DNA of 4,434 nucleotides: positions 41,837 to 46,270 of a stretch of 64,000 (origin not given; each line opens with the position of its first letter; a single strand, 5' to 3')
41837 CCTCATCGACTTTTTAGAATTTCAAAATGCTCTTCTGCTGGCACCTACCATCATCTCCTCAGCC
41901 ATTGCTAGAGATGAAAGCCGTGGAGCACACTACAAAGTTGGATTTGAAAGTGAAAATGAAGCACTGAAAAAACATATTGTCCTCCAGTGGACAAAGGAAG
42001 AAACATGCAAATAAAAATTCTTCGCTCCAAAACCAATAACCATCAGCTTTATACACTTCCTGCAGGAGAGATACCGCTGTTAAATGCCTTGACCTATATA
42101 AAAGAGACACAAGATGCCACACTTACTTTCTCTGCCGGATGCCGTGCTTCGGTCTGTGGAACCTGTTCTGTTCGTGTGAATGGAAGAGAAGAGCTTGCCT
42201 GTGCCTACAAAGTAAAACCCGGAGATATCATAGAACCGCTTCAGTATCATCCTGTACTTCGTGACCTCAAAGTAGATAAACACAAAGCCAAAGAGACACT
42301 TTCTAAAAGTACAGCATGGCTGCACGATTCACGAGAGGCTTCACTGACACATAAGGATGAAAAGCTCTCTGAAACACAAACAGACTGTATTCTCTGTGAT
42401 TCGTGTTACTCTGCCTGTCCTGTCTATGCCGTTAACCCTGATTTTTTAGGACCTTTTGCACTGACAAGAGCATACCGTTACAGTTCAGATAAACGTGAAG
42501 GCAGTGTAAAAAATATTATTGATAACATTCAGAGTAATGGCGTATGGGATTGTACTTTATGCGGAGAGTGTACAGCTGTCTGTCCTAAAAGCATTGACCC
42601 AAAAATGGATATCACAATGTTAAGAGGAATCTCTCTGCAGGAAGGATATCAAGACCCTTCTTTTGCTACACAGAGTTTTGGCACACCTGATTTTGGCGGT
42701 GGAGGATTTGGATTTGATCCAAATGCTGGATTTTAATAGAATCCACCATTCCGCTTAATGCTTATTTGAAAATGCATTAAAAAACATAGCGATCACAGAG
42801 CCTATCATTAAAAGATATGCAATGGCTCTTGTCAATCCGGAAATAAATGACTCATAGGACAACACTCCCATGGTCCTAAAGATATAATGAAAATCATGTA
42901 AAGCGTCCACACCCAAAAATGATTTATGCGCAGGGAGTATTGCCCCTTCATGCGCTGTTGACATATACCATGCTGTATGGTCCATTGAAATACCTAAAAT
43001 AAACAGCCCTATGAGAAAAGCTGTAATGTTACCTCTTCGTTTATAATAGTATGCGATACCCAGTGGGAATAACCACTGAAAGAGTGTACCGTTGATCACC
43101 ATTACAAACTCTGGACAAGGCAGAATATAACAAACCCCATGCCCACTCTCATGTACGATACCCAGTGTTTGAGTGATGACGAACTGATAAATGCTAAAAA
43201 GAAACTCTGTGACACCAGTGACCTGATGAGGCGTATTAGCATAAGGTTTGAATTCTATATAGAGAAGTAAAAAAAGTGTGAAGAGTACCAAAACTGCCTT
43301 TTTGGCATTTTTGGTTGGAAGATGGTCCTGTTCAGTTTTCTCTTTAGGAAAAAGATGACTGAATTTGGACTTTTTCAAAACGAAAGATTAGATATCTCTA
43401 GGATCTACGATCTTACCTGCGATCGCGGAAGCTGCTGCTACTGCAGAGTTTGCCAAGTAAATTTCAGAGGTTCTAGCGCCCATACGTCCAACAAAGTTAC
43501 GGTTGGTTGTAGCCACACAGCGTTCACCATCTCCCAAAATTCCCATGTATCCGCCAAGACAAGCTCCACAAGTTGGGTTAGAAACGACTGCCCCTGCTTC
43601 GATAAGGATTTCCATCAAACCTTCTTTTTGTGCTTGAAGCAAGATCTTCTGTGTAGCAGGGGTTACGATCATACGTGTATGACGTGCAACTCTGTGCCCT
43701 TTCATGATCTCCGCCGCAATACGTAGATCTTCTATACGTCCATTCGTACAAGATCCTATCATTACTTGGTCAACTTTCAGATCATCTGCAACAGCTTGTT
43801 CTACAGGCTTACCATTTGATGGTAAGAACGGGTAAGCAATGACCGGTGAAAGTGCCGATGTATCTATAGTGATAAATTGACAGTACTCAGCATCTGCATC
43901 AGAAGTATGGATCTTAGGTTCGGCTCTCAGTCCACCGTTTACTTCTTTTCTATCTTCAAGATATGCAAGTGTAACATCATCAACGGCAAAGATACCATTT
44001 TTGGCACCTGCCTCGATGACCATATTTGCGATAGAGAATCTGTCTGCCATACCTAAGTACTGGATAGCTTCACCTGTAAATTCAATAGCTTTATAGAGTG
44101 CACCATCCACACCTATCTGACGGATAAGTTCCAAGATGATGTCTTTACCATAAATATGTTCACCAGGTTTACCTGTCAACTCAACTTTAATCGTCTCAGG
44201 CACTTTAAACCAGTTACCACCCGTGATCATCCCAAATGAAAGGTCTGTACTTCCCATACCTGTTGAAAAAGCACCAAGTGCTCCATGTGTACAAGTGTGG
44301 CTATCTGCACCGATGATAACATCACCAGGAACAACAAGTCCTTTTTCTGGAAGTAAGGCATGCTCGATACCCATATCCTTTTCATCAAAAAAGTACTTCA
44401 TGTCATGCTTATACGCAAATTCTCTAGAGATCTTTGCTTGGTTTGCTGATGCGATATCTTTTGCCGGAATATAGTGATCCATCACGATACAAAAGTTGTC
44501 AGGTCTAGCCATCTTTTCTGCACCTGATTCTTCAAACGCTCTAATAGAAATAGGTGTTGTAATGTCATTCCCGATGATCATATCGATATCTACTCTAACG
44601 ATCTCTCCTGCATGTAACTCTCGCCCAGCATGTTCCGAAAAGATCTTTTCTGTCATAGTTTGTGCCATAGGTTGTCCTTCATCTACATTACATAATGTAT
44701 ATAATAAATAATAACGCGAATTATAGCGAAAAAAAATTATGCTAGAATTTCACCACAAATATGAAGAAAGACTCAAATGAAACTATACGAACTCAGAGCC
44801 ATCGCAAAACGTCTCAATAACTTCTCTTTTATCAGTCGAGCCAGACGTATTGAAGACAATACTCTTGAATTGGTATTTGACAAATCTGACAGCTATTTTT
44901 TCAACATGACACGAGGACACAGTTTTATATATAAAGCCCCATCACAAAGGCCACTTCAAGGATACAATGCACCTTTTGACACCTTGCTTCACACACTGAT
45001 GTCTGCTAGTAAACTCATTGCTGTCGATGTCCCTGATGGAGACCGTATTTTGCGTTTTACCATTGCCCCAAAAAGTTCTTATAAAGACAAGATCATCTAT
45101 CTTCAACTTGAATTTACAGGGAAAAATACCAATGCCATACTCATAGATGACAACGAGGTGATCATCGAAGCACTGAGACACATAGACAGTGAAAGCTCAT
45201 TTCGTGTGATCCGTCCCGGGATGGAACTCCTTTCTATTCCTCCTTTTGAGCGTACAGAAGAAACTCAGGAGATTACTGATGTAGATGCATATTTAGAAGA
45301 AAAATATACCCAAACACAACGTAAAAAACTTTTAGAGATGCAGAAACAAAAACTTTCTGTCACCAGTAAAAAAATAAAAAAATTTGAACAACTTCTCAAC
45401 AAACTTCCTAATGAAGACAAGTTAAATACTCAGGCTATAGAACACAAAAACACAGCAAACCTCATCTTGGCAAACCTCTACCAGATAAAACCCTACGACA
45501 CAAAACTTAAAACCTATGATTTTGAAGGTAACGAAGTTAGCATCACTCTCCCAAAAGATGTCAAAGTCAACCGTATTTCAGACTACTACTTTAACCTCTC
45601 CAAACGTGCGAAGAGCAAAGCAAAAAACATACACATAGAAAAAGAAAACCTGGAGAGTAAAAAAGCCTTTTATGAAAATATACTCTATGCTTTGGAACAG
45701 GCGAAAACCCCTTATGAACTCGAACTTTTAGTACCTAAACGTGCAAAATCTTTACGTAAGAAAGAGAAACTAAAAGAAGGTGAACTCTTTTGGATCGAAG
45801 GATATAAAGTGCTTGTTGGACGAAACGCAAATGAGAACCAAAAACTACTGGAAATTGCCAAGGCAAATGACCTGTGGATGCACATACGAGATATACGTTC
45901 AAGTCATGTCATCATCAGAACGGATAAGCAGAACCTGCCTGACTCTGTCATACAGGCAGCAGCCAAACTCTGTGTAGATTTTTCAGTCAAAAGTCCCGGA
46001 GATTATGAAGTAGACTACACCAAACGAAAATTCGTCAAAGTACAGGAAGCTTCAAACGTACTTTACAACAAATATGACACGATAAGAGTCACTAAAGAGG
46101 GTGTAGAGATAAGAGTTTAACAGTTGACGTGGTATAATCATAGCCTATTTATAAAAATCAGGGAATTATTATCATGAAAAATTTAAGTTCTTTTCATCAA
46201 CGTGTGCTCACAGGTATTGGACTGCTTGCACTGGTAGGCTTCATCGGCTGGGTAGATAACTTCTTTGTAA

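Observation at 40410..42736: Anchorless FrdAB lacking the covalent-FAD His and with a four-Cys third cluster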

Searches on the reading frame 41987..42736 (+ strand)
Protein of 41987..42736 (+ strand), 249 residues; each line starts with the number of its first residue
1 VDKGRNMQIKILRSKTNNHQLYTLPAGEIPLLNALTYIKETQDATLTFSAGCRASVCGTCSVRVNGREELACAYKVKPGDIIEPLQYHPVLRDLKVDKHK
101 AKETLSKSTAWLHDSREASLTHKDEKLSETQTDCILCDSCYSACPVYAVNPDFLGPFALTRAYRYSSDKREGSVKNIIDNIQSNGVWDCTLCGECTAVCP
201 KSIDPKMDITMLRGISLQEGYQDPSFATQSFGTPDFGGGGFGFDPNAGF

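Call 3: search_protein_families(library=pfam, proteins=[window:41987-42736:+])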
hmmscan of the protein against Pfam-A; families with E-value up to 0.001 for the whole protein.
window:41987-42736:+ (249 aa): 10 families
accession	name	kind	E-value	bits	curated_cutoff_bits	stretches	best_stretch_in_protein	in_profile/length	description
PF13085.11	Fer2_3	-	1.1e-21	77.2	27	1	17-101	16-105/107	2Fe-2S iron-sulfur cluster binding domain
PF13183.11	Fer4_8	-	5.7e-13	49.6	27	1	132-203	3-68/68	4Fe-4S dicluster domain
PF13746.11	Fer4_18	-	4.2e-10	40.3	27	1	161-206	33-78/114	4Fe-4S dicluster domain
PF13237.11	Fer4_10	-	4.8e-10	39.6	25.5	1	130-200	5-53/53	4Fe-4S dicluster domain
PF13187.11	Fer4_9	-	1.1e-08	35.4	27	1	133-202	1-50/52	4Fe-4S dicluster domain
PF13484.11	Fer4_16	-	1.2e-08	36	30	1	134-201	2-65/66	4Fe-4S double cluster binding domain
PF12838.12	Fer4_7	-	1.2e-08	35.7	27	1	134-202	2-51/52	4Fe-4S dicluster domain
PF13534.11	Fer4_17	-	1.9e-08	35.2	22.2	1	134-204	2-61/61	4Fe-4S dicluster domain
PF00037.32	Fer4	-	4.7e-05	23.5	21.1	1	132-148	6-22/24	4Fe-4S binding domain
PF14697.11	Fer4_21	-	0.00064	20.2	35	0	121-146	28-53/59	4Fe-4S dicluster domain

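Call 4: search_protein_families(library=ncbifam, proteins=[window:41987-42736:+])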
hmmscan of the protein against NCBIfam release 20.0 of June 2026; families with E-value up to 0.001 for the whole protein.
window:41987-42736:+ (249 aa): 30 families (the best 25 are shown)
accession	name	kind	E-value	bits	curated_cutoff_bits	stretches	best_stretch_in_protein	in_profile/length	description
TIGR00384.1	dhsB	subfamily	2.7e-52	177.4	88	1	16-213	11-222/222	succinate dehydrogenase and fumarate reductase iron-sulfur protein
NF004898.0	PRK06259.1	equivalog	2.7e-47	161.5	385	1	6-222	3-222/488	fumarate reductase (CoM/CoB) subunit TfrB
NF004616.0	PRK05950.1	subfamily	8.1e-47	159.4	228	1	16-217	20-234/238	succinate dehydrogenase iron-sulfur subunit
NF009226.0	PRK12576.1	equivalog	2e-44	152.2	344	1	30-215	38-236/317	succinate dehydrogenase/fumarate reductase iron-sulfur subunit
NF009051.0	PRK12385.1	equivalog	1.6e-40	139.1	333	1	5-210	5-226/244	succinate dehydrogenase/fumarate reductase iron-sulfur subunit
NF009227.0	PRK12577.1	equivalog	2e-40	138.5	349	1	7-219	3-241/330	succinate dehydrogenase/fumarate reductase iron-sulfur subunit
NF042952.1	MFR_FeS_SdhB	equivalog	1.7e-38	132.5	600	1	14-223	10-238/320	8-methylmenaquinol:fumarate reductase iron-sulfur subunit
NF010071.0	PRK13552.1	equivalog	2.2e-29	102.4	264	1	21-213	25-232/241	fumarate reductase iron-sulfur subunit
NF009225.0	PRK12575.1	subfamily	8e-28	97.5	443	1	26-215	31-229/235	succinate dehydrogenase/fumarate reductase iron-sulfur subunit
NF006391.0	PRK08640.1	equivalog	1.6e-24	86.2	244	1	43-207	55-230/254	succinate dehydrogenase iron-sulfur subunit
NF005746.0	PRK07570.1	subfamily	4.8e-17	62.1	243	1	40-208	46-233/250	succinate dehydrogenase/fumarate reductase iron-sulfur subunit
NF009052.0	PRK12386.1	equivalog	1.4e-16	60.3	256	1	6-204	4-218/255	succinate dehydrogenase/fumarate reductase iron-sulfur subunit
NF008369.0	PRK11168.1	equivalog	1.3e-08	34.1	278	1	129-204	8-75/401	anaerobic glycerol-3-phosphate dehydrogenase subunit C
TIGR01945.1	rnfC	subfamily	4.9e-07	28.6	245.95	1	122-204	353-419/435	RnfABCDGE type electron transport complex subunit C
TIGR03290.1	CoB_CoM_SS_C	equivalog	4.9e-06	26.6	160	1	134-227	4-86/144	CoB--CoM heterodisulfide reductase subunit C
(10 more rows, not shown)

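Call 53: find_homologous_proteins(query=window:42005-42736:+, max_evalue=1e-10)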
Query window:42005-42736:+ (243 aa): 2726 proteins with E <= 1e-10 among 2910 candidates; the best 120 are listed.
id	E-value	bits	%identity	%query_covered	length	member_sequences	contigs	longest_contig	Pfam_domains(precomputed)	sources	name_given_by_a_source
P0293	1.5e-148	511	89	100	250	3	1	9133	PF13746.12,PF13484.12,PF12838.13,PF13534.12,PF13237.12,PF13183.12,PF13187.12,PF13085.12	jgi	-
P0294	3.3e-147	506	89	92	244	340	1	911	PF13746.12,PF13484.12,PF12838.13,PF13534.12,PF13237.12,PF13183.12,PF13187.12,PF13085.12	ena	-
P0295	9.1e-147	505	88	100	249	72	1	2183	PF13746.12,PF13484.12,PF12838.13,PF13534.12,PF13237.12,PF13183.12,PF13187.12,PF13085.12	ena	-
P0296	2.2e-145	500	88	100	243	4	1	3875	PF13746.12,PF13484.12,PF12838.13,PF13534.12,PF13237.12,PF13183.12,PF13187.12,PF13085.12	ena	-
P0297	2.3e-144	497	88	100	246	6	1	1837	PF13746.12,PF13484.12,PF12838.13,PF13534.12,PF13237.12,PF13183.12,PF13187.12,PF13085.12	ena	-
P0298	7.4e-144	495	87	100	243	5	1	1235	PF13746.12,PF13484.12,PF12838.13,PF13534.12,PF13237.12,PF13183.12,PF13187.12,PF13085.12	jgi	-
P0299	6.4e-143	492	86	100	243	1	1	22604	PF13746.12,PF13484.12,PF12838.13,PF13534.12,PF13237.12,PF13183.12,PF13187.12,PF13085.12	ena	-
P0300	7.5e-143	492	89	98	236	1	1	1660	PF00037.33,PF13746.12,PF13484.12,PF12838.13,PF13534.12,PF13237.12,PF13183.12,PF13187.12,PF13085.12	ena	-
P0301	3.4e-142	490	86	100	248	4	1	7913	PF00037.33,PF13746.12,PF13484.12,PF12838.13,PF13534.12,PF13237.12,PF13183.12,PF13187.12,PF13085.12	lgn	-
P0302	9.6e-142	488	85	100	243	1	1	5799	PF13746.12,PF13484.12,PF12838.13,PF13534.12,PF13237.12,PF13183.12,PF13187.12,PF13085.12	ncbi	-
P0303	1.7e-141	488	85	100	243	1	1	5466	PF13746.12,PF13484.12,PF12838.13,PF13534.12,PF13237.12,PF13183.12,PF13187.12,PF13085.12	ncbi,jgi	-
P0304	1.7e-141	488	85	92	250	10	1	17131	PF00037.33,PF13746.12,PF13484.12,PF12838.13,PF13534.12,PF13237.12,PF13183.12,PF13187.12,PF13085.12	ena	-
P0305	2.7e-141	487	85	100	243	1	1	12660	PF00037.33,PF13746.12,PF13484.12,PF12838.13,PF13534.12,PF13237.12,PF13183.12,PF13187.12,PF13085.12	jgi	-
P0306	1.0e-140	485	83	100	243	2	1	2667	PF14697.12,PF00037.33,PF13746.12,PF13484.12,PF12838.13,PF13534.12,PF13237.12,PF13183.12,PF13187.12,PF13085.12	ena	-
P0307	1.3e-140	485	83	92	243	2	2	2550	PF00037.33,PF13746.12,PF13484.12,PF12838.13,PF13534.12,PF13237.12,PF13183.12,PF13187.12,PF13085.12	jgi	-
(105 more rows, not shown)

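Call 57: search_solved_structures(query=window:42005-42733:+, show_alignments=2)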
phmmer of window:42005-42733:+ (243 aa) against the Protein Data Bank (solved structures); distinct sequences matched with E-value up to 0.001: 26.
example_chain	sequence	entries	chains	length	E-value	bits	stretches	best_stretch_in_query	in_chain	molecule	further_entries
1kf6_B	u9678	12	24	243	6.5e-34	120.4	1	16-203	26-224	FUMARATE REDUCTASE IRON-SULFUR PROTEIN | Fumarate reductase iron-sulfur subunit | Fumarate reductase (Anaerobic), Fe-S subunit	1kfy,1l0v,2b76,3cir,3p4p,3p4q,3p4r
9fq7_2N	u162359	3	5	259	5.2e-28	101.1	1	25-208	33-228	Succinate dehydrogenase [ubiquinone] iron-sulfur subunit, mitochondrial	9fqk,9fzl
2wp9_B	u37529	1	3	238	1.8e-26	96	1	14-213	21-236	SUCCINATE DEHYDROGENASE IRON-SULFUR SUBUNIT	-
9kpt_B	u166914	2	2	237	4.7e-26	94.7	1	25-206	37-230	Succinate dehydrogenase [ubiquinone] iron-sulfur subunit, mitochondrial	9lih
9kq3_B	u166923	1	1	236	4.7e-26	94.7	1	25-206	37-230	Succinate dehydrogenase [ubiquinone] iron-sulfur subunit, mitochondrial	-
9lig_B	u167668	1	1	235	4.8e-26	94.6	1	25-206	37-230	Succinate dehydrogenase [ubiquinone] iron-sulfur subunit, mitochondrial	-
9kps_B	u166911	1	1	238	4.9e-26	94.6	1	25-206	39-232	Succinate dehydrogenase [ubiquinone] iron-sulfur subunit, mitochondrial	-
9qdl_B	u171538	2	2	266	6.7e-26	94.2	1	25-206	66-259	Succinate dehydrogenase [ubiquinone] iron-sulfur subunit, mitochondrial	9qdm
1nek_B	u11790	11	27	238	1.7e-25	92.9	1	14-213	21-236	Succinate dehydrogenase iron-sulfur protein | SUCCINATE DEHYDROGENASE IRON-SULFUR SUBUNIT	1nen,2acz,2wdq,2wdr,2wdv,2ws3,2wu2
8b6g_CB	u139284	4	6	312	5.4e-24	87.9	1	25-206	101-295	Succinate dehydrogenase (quinone) | succinate dehydrogenase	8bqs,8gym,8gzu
1zoy_B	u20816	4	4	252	2.8e-23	85.6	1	25-207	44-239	Iron-sulfur protein | Succinate dehydrogenase [ubiquinone] iron-sulfur subunit, mitochondrial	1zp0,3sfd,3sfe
3abv_B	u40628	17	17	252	2.8e-23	85.6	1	25-207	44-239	Succinate dehydrogenase [ubiquinone] iron-sulfur subunit, mitochondrial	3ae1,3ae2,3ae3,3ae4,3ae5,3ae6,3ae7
6lum_B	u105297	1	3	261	3.4e-23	85.3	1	24-201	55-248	Succinate dehydrogenase subunit B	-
4ytp_B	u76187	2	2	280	3.8e-23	85.2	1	25-207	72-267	Succinate dehydrogenase [ubiquinone] iron-sulfur subunit, mitochondrial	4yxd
8gs8_B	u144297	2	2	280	4.4e-23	84.9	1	25-207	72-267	Succinate dehydrogenase [ubiquinone] iron-sulfur subunit, mitochondrial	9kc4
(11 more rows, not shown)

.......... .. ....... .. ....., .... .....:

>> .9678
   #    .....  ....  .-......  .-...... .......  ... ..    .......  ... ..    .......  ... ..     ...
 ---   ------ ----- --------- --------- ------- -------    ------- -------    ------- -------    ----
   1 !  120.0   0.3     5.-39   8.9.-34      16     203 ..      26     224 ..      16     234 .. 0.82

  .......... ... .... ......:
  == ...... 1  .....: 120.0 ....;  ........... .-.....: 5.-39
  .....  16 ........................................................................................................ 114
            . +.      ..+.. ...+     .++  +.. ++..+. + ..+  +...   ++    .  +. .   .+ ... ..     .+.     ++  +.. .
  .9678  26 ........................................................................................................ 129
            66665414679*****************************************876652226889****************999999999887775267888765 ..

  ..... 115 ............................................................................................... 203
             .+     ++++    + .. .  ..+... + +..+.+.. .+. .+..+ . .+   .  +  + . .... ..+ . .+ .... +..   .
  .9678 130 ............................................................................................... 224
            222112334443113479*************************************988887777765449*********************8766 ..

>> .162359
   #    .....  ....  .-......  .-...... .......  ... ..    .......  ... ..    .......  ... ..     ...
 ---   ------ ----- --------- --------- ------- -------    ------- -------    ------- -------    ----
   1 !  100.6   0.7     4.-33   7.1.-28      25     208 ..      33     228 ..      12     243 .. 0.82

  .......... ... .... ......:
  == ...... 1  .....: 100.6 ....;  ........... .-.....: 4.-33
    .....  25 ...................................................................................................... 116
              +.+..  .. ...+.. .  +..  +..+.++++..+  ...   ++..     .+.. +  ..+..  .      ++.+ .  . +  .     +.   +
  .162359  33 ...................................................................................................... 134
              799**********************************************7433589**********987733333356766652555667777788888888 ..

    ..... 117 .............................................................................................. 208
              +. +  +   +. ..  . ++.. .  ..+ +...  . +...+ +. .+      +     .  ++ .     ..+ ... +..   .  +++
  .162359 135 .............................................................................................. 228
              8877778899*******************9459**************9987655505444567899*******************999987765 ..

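Call 62: predict_structure(alignment_id=A2)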
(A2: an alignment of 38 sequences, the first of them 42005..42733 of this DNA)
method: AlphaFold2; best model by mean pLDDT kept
length: 243 residues; sequences in the alignment: 38
mean_pLDDT: 47.9   pTM: 0.38
mean pLDDT of the five models: 47.9, 47.7, 46.1, 44.8, 44.7
residues with pLDDT >= 90: 12; 70-90: 39; 50-70: 26; < 50: 166
segments of 3 or more residues with pLDDT < 50: 43-53, 80-165, 175-243
pLDDT, mean of each block of 10 residues (from residue 1): 82 88 78 78 38 60 71 79 34 45 30 28 24 27 32 47 50 47 32 29 36 43 41 37 30
secondary structure, 60 per line:
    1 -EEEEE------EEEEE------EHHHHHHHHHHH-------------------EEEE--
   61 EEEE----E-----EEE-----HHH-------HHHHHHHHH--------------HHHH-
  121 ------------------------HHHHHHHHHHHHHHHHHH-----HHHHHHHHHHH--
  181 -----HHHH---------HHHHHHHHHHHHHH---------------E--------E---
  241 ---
elements in order: E2-6 E13-17 H25-35 E55-58 E61-64 E75-77 H93-101 H116-119 H145-162 H168-178 H186-189 H199-212

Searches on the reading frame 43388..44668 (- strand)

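Call 19: search_protein_families(library=ncbifam, proteins=[window:43388-44668:-], max_evalue=0.00001)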
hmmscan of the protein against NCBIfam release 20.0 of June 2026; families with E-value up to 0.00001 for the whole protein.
window:43388-44668:- (426 aa): 19 families
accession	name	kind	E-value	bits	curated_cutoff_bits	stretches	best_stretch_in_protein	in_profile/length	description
NF001614.1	PRK00402.1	subfamily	5.4e-186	618.2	385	1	3-424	1-415/415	aconitase/3-isopropylmalate dehydratase large subunit family protein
TIGR02083.1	LEU2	equivalog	6.3e-184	611.7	610.65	1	4-426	2-419/419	3-isopropylmalate dehydratase large subunit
TIGR01343.1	hacA_fam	subfamily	2e-166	553.6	385.7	1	4-424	1-412/412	homoaconitate hydratase family protein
TIGR02086.1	IPMI_arch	subfamily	3.5e-151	503.6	410.15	1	3-425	1-411/411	3-isopropylmalate dehydratase/homoaconitate hydratase family large subunit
NF040615.1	HacA_Meth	equivalog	5.9e-141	470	550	1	4-422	2-417/419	homoaconitase large subunit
NF009116.0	PRK12466.1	subfamily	1e-101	340.9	531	2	2-295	4-309/472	3-isopropylmalate dehydratase large subunit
NF004016.0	PRK05478.1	subfamily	1.1e-96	324.2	510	2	1-294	2-306/468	3-isopropylmalate dehydratase large subunit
NF005558.0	PRK07229.1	equivalog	1.6e-91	307.8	612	1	1-425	1-414/647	aconitate hydratase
TIGR00170.1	leuC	equivalog_domain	1.4e-86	290.9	560.25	2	1-295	1-306/466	3-isopropylmalate dehydratase large subunit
TIGR01342.1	acon_putative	hypoth_equivalog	4.3e-82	276.3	719.15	1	4-426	1-412/655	putative aconitate hydratase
TIGR00139.1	h_aconitase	equivalog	6.5e-68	229.7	529.9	1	3-424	2-455/709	homoaconitase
TIGR01340.1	aconitase_mito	equivalog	3.5e-44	151.3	825.35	1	19-420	47-472/745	aconitate hydratase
NF006690.0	PRK09238.1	equivalog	3.8e-41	140.9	782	1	3-421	373-812/852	bifunctional aconitate hydratase 2/2-methylisocitrate dehydratase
NF008503.0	PRK11413.1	equivalog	1.1e-36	126.1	641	2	101-290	129-312/753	hydratase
NF009520.0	PRK12881.1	subfamily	1.5e-30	105.7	905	1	112-285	202-381/893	aconitate hydratase AcnA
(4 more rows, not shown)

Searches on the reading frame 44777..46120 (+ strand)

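Call 19: search_protein_families(library=ncbifam, proteins=[window:44777-46120:+], max_evalue=0.00001)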
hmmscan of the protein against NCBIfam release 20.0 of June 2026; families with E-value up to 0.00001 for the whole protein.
window:44777-46120:+ (447 aa): 1 family
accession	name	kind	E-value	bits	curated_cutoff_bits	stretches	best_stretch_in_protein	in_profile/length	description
NF038240.1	fibro_bind_EfbA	exception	2.4e-18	66.1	1025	1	170-442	276-559/567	fibronectin-binding protein EfbA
